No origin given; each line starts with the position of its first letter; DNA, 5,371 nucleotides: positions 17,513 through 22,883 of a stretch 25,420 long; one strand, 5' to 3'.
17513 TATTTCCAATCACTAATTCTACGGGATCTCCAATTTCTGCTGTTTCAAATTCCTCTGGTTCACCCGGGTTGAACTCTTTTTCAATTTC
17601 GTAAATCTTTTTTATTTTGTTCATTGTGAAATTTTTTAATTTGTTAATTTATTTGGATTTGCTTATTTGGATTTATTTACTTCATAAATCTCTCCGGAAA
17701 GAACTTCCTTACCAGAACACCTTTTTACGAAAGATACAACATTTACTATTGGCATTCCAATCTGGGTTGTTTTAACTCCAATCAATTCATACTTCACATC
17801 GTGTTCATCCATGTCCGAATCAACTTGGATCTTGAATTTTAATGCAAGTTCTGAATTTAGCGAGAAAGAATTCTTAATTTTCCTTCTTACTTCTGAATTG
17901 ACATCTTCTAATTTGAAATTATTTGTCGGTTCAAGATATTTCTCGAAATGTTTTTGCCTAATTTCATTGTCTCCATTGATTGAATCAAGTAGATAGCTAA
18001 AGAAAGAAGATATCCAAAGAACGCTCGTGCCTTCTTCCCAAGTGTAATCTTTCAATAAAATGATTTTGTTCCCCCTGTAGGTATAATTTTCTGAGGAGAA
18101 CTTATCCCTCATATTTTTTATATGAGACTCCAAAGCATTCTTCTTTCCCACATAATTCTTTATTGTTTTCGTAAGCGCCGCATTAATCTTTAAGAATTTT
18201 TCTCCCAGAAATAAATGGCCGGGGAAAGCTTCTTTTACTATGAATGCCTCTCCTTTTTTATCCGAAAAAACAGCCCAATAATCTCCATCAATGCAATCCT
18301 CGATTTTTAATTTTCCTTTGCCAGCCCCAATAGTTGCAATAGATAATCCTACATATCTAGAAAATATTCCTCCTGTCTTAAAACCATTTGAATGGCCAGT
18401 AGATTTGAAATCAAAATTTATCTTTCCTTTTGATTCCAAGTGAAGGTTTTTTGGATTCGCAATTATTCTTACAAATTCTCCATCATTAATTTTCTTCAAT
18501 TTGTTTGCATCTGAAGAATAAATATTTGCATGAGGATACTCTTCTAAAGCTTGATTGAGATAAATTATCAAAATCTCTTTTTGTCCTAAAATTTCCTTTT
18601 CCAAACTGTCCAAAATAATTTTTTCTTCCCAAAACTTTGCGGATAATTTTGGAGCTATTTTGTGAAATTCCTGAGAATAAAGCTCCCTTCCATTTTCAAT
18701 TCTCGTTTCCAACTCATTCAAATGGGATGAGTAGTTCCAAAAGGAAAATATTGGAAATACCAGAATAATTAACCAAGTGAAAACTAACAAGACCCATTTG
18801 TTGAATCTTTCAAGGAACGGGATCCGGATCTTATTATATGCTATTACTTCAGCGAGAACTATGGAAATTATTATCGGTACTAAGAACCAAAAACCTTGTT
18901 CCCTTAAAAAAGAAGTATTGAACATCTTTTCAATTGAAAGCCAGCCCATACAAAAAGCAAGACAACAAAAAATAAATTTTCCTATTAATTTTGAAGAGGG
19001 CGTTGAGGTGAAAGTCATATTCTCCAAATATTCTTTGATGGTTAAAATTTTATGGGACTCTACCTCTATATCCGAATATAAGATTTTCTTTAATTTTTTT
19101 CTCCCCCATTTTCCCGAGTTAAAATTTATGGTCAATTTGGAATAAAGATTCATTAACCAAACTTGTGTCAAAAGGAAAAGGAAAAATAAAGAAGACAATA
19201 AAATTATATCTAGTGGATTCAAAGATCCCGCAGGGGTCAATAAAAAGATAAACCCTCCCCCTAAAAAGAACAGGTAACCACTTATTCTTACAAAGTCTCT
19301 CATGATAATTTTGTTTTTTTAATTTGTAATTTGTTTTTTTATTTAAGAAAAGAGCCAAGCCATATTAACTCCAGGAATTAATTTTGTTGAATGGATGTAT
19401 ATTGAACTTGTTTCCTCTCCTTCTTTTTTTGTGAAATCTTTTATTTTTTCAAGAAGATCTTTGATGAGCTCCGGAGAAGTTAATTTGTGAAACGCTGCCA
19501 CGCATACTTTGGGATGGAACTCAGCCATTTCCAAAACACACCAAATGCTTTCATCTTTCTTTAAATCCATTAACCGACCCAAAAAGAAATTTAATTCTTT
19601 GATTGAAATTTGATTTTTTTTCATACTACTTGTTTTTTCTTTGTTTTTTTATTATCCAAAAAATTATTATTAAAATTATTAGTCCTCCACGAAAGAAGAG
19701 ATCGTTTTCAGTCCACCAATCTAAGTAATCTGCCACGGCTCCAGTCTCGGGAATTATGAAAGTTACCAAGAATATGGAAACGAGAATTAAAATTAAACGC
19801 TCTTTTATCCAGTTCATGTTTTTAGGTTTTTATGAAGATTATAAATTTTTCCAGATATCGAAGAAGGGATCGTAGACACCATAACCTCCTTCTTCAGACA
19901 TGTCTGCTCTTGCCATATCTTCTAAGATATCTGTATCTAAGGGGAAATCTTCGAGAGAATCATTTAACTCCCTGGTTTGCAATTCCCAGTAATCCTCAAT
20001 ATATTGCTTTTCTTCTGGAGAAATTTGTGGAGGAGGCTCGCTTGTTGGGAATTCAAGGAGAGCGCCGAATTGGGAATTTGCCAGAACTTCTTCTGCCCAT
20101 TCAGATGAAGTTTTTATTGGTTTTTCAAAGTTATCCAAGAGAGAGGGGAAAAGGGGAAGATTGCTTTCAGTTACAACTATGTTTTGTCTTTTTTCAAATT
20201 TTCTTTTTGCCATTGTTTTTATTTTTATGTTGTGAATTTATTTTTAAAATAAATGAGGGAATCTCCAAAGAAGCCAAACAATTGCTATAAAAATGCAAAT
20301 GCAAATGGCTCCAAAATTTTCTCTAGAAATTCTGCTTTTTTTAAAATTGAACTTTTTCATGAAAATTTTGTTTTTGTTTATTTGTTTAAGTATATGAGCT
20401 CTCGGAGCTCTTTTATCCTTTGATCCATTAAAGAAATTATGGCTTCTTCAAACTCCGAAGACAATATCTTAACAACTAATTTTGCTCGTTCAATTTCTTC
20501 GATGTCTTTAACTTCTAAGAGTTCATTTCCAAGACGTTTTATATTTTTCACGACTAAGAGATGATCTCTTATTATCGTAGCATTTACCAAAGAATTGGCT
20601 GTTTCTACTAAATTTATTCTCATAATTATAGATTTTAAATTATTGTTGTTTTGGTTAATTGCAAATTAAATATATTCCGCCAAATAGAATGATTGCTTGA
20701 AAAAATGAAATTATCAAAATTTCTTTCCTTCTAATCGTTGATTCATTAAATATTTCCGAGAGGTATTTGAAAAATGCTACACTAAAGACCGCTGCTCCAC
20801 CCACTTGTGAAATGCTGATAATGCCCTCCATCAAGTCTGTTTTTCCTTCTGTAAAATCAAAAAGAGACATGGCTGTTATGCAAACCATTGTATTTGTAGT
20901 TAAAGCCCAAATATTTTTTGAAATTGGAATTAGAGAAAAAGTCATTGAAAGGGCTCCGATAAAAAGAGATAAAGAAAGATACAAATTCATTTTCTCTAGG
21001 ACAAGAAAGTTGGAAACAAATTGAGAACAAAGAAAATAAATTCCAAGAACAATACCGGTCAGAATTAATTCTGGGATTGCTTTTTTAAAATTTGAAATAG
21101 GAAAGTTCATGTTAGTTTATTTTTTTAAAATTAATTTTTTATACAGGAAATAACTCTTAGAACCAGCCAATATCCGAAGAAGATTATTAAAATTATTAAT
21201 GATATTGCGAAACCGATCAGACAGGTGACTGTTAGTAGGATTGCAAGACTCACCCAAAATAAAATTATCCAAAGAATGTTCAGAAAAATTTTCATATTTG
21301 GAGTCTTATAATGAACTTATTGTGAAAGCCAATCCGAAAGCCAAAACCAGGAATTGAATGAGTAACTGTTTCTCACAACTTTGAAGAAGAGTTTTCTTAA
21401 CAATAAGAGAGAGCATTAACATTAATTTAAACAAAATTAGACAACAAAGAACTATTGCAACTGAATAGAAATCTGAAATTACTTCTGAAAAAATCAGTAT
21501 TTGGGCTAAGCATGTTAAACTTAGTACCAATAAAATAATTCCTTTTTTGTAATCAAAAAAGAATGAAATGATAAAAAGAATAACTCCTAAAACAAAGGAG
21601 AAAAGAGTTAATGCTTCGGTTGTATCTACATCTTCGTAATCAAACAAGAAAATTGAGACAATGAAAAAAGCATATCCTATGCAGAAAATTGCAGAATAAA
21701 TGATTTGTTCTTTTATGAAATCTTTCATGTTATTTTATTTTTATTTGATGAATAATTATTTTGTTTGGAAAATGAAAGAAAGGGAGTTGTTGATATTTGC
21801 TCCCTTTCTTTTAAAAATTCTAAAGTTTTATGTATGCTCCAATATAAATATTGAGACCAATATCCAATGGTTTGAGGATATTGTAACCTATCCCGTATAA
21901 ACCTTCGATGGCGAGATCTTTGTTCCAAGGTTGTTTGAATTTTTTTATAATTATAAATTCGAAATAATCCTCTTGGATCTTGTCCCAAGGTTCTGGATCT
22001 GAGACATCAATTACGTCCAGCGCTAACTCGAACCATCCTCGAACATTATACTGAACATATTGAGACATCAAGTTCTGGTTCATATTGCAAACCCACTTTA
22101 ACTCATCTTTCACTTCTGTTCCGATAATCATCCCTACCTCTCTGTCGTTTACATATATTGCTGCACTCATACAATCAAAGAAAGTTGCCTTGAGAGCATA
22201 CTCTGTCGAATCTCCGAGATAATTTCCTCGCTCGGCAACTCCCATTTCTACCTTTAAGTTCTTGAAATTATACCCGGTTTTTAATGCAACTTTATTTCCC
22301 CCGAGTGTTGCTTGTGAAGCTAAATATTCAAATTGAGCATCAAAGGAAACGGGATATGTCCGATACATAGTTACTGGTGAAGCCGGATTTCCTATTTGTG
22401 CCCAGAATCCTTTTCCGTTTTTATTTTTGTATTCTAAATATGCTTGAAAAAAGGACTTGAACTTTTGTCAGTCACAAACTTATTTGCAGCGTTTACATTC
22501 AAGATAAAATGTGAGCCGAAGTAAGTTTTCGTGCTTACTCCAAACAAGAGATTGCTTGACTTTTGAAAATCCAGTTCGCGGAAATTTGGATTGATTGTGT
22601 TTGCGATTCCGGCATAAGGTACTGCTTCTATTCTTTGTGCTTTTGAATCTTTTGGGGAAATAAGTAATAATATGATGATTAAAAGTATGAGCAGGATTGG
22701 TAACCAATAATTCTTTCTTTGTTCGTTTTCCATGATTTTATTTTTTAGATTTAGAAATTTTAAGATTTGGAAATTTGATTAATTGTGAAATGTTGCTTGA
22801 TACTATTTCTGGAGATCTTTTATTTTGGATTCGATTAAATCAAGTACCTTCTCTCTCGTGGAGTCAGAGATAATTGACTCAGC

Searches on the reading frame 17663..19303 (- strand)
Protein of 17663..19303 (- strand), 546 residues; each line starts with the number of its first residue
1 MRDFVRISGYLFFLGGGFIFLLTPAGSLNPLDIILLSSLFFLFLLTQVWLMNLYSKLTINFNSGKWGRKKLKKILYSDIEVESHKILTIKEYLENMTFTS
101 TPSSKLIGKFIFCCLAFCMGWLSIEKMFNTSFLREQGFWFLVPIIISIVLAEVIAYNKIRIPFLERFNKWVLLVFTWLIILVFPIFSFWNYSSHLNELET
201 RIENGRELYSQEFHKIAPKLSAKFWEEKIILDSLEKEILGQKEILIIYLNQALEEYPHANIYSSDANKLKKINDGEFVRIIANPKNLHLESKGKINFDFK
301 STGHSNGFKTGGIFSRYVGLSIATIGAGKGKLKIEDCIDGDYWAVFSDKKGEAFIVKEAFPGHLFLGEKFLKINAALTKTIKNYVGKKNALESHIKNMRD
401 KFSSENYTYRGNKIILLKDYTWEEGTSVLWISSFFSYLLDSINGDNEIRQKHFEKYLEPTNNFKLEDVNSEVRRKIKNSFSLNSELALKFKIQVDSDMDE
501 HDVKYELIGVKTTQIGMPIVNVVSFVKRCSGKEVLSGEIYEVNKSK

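Call 8: search_protein_families(library=pfam, proteins=[window:17663-19303:-], max_evalue=0.01)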
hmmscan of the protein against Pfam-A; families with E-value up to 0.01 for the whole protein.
window:17663-19303:- (546 aa): 0 families

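Call 9: search_protein_families(library=phrogs, proteins=[window:17663-19303:-], max_evalue=0.01)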
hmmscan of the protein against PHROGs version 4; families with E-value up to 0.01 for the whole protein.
window:17663-19303:- (546 aa): 0 families

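Call 24: list_cluster_members(proteins=[P0001, window:17663-19303:-, window:12043-12825:-])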
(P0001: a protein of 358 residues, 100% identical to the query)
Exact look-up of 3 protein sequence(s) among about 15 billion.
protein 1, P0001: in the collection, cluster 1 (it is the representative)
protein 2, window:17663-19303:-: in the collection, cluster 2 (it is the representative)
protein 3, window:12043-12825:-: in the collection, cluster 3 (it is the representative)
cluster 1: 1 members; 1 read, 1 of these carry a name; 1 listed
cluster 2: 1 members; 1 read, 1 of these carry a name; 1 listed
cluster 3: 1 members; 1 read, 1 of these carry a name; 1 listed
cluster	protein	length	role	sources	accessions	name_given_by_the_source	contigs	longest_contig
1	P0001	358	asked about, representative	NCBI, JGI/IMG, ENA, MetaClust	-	\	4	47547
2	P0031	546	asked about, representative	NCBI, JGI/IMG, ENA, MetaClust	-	\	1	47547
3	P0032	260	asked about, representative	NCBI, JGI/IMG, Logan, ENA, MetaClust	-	\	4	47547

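Call 26: find_encoding_contigs(protein=window:17663-19303:-, flank=10000, max_places=10)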
Protein window:17663-19303:- (546 aa): no gene with exactly this product is on record in the collection.

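Call 73: search_protein_families(library=ncbifam, proteins=[window:17663-19303:-], max_evalue=0.1)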
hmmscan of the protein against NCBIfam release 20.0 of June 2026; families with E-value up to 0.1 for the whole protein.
window:17663-19303:- (546 aa): 0 families

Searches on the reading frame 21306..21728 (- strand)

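Call 60: search_protein_families(library=pfam, proteins=[window:21306-21728:-], max_evalue=0.05)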
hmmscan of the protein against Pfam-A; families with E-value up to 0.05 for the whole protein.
window:21306-21728:- (140 aa): 2 families
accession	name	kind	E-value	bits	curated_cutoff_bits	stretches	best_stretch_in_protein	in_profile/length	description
PF16020.10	Deltameth_res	-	0.014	15.6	27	0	2-32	12-42/52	Deltamethrin resistance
PF03779.20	SPW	-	0.03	15.2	31.5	0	20-88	11-74/93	SPW repeat domain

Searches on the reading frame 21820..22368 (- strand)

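Call 9: search_protein_families(library=phrogs, proteins=[window:21820-22368:-], max_evalue=0.01)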
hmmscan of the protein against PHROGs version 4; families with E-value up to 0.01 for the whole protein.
window:21820-22368:- (182 aa): 1 family
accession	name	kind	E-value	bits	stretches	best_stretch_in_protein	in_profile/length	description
phrog_23506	-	unknown function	0.004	18.4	1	48-158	29-131/131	-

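Call 60: search_protein_families(library=pfam, proteins=[window:21820-22368:-], max_evalue=0.05)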
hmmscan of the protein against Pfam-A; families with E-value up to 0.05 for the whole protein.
window:21820-22368:- (182 aa): 0 families

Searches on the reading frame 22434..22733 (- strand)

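Call 60: search_protein_families(library=pfam, proteins=[window:22434-22733:-], max_evalue=0.05)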
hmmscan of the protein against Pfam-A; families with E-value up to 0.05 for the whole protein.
window:22434-22733:- (99 aa): 1 family
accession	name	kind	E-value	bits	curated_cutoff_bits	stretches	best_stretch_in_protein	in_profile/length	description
PF07438.16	DUF1514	-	0.017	15.4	25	1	10-40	2-32/62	Protein of unknown function (DUF1514)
